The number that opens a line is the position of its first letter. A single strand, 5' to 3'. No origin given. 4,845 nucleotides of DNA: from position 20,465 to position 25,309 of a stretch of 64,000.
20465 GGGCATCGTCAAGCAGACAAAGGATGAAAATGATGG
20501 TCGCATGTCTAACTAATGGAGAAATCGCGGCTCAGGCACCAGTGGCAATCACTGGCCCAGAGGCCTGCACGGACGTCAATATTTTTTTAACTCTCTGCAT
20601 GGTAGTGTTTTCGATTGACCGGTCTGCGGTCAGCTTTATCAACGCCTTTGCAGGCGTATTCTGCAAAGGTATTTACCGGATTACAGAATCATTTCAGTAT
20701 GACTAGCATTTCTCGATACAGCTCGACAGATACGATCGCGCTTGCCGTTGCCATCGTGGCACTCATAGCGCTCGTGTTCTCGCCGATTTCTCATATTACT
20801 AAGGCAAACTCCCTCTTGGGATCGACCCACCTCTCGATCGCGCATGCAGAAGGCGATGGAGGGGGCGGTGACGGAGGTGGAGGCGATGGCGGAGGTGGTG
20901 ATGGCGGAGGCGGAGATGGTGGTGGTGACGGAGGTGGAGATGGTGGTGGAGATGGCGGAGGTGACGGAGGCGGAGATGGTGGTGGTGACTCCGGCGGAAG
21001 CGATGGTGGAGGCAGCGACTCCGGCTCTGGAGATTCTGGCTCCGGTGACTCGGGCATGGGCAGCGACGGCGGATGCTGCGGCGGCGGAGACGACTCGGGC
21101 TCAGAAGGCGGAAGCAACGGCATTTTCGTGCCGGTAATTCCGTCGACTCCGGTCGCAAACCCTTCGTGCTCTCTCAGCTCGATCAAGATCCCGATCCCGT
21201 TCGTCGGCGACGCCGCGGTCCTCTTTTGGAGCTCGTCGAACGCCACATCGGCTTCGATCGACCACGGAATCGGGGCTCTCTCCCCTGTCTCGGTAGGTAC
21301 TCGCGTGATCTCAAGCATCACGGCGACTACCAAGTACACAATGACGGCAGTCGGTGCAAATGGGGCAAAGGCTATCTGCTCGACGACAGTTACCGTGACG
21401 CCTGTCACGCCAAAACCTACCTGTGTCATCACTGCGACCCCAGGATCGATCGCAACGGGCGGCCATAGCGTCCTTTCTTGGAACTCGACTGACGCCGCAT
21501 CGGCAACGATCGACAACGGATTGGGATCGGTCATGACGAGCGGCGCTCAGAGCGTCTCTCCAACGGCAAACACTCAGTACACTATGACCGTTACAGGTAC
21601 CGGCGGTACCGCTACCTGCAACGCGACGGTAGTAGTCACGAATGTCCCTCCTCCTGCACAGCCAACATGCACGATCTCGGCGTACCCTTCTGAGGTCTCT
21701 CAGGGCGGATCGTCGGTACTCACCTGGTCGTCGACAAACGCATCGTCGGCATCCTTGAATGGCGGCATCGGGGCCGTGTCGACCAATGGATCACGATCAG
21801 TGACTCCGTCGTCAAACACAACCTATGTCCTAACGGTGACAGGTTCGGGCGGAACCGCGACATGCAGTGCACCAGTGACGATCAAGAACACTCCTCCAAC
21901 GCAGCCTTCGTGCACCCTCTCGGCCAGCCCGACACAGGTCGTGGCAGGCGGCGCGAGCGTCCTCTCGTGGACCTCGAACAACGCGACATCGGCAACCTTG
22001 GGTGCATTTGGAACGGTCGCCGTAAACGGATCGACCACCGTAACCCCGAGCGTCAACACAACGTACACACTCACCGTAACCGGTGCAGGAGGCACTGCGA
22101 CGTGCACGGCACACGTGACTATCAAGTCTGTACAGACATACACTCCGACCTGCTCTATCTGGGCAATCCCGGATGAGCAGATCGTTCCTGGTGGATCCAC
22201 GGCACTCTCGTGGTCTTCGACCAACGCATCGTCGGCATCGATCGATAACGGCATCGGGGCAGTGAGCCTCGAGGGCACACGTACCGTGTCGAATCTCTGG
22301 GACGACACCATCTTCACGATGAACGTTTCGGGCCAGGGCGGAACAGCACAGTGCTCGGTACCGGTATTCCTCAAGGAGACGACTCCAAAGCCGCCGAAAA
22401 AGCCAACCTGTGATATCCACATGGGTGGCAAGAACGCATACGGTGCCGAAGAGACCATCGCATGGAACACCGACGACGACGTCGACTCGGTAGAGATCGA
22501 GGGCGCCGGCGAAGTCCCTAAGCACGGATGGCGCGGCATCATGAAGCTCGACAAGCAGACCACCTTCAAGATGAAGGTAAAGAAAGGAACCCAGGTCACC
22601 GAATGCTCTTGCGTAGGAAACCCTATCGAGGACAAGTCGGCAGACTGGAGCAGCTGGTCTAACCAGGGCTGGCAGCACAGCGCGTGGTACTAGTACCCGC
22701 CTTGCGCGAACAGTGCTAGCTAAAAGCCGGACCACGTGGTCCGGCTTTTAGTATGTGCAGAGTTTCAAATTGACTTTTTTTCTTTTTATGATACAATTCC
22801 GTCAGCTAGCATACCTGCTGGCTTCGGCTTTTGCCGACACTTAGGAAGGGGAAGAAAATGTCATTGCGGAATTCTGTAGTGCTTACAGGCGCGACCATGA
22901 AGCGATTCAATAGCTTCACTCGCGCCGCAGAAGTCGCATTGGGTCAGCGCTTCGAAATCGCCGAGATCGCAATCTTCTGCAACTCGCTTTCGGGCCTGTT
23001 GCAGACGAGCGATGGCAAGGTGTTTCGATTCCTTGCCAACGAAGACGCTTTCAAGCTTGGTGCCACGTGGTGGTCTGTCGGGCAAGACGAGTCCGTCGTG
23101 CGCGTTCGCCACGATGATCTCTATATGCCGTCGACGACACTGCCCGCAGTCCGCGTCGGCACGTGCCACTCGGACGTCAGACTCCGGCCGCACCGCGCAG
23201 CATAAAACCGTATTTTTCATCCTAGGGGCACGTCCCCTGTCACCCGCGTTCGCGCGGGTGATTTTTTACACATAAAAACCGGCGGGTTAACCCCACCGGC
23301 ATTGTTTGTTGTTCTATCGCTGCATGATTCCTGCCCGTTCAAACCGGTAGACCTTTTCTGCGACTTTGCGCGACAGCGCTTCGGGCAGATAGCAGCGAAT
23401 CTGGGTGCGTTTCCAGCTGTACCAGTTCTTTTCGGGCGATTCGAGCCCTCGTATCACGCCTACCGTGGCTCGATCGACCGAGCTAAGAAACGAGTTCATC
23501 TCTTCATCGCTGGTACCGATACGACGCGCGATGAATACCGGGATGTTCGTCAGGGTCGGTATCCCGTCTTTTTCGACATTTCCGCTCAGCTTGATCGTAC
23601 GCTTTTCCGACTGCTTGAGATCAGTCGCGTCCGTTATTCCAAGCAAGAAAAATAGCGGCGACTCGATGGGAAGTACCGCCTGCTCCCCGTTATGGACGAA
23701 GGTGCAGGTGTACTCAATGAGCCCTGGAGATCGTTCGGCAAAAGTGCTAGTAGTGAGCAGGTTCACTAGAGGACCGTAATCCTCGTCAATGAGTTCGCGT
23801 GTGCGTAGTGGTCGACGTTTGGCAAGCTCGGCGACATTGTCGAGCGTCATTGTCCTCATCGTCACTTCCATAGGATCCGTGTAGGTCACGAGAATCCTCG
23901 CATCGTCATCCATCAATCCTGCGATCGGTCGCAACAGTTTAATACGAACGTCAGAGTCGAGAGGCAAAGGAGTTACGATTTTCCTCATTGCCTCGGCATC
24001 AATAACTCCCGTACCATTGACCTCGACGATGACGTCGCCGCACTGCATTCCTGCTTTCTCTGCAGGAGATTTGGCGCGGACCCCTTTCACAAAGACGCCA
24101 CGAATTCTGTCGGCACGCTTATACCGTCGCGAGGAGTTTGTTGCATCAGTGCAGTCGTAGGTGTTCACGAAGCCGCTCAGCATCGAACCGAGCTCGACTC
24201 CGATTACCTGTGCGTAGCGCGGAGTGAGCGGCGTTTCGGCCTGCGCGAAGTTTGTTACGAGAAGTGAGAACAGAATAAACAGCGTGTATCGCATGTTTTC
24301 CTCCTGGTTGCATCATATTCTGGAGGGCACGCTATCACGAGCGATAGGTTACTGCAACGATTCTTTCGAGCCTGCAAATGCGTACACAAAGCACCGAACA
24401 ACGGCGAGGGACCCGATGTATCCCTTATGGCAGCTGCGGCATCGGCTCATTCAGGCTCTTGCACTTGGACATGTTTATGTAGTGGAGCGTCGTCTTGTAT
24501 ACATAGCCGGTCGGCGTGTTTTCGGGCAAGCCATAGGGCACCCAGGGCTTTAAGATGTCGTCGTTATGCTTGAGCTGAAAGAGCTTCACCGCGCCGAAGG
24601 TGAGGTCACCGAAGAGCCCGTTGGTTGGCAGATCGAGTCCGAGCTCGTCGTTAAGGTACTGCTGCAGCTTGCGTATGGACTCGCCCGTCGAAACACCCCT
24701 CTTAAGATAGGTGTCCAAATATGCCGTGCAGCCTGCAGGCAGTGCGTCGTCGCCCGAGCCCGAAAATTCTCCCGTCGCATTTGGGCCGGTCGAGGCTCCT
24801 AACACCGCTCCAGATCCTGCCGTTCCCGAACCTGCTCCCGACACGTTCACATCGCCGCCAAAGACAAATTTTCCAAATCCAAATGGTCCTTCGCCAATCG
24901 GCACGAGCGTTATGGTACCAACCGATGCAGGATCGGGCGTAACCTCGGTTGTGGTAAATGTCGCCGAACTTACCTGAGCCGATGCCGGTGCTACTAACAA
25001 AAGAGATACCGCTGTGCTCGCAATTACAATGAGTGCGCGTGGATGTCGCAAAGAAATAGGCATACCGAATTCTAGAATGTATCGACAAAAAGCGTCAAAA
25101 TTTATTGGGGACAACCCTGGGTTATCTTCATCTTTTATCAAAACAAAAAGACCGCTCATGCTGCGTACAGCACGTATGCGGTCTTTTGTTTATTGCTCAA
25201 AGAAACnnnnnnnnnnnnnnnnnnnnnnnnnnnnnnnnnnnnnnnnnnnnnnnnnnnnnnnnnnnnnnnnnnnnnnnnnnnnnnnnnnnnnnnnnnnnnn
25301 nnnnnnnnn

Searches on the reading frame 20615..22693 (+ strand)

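Call 7: search_protein_families(library=pfam, proteins=[window:20615-22693:+], max_evalue=0.0001)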
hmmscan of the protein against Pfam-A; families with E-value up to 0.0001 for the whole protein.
window:20615-22693:+ (692 aa): 0 families

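Call 70: search_protein_families(library=pfam, proteins=[window:20615-22693:+], max_evalue=0.05)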
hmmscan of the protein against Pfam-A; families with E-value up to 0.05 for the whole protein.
window:20615-22693:+ (692 aa): 2 families
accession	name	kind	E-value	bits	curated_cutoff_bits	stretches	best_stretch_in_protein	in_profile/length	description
PF14054.11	DUF4249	-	0.026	14.5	28.5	0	395-431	77-111/269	Domain of unknown function (DUF4249)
PF24528.1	Ig_ADGRF3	-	0.05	14.3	27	0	287-342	35-89/91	Adhesion G-protein coupled receptor F3-like, Ig-like domain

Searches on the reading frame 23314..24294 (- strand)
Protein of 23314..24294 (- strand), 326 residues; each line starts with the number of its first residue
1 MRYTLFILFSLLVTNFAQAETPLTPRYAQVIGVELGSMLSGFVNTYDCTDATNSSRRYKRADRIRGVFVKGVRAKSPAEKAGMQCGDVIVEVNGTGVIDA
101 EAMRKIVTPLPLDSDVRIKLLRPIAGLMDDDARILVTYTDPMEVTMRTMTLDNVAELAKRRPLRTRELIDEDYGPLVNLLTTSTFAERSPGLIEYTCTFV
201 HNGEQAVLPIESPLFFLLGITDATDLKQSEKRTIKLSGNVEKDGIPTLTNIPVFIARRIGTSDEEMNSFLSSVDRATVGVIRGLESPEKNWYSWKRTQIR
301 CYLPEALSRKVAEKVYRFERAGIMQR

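Call 7: search_protein_families(library=pfam, proteins=[window:23314-24294:-], max_evalue=0.0001)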
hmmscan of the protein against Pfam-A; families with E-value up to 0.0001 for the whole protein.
window:23314-24294:- (326 aa): 3 families
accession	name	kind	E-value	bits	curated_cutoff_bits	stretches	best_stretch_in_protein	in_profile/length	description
PF17820.7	PDZ_6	-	2e-10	40.7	27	1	68-122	1-54/54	PDZ domain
PF13180.12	PDZ_2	-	2e-08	34.8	27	1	56-123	12-70/80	PDZ domain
PF00595.29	PDZ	-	5e-07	30.5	23.2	1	64-105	24-65/81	PDZ domain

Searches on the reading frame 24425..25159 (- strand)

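Call 8: search_protein_families(library=pfam, proteins=[window:24425-25159:-], max_evalue=0.0001)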
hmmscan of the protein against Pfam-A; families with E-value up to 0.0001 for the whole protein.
window:24425-25159:- (244 aa): 1 family
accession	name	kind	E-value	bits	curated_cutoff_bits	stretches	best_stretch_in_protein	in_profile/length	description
PF01471.23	PG_binding_1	-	6.7e-05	23.4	23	0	158-199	1-42/57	Putative peptidoglycan binding domain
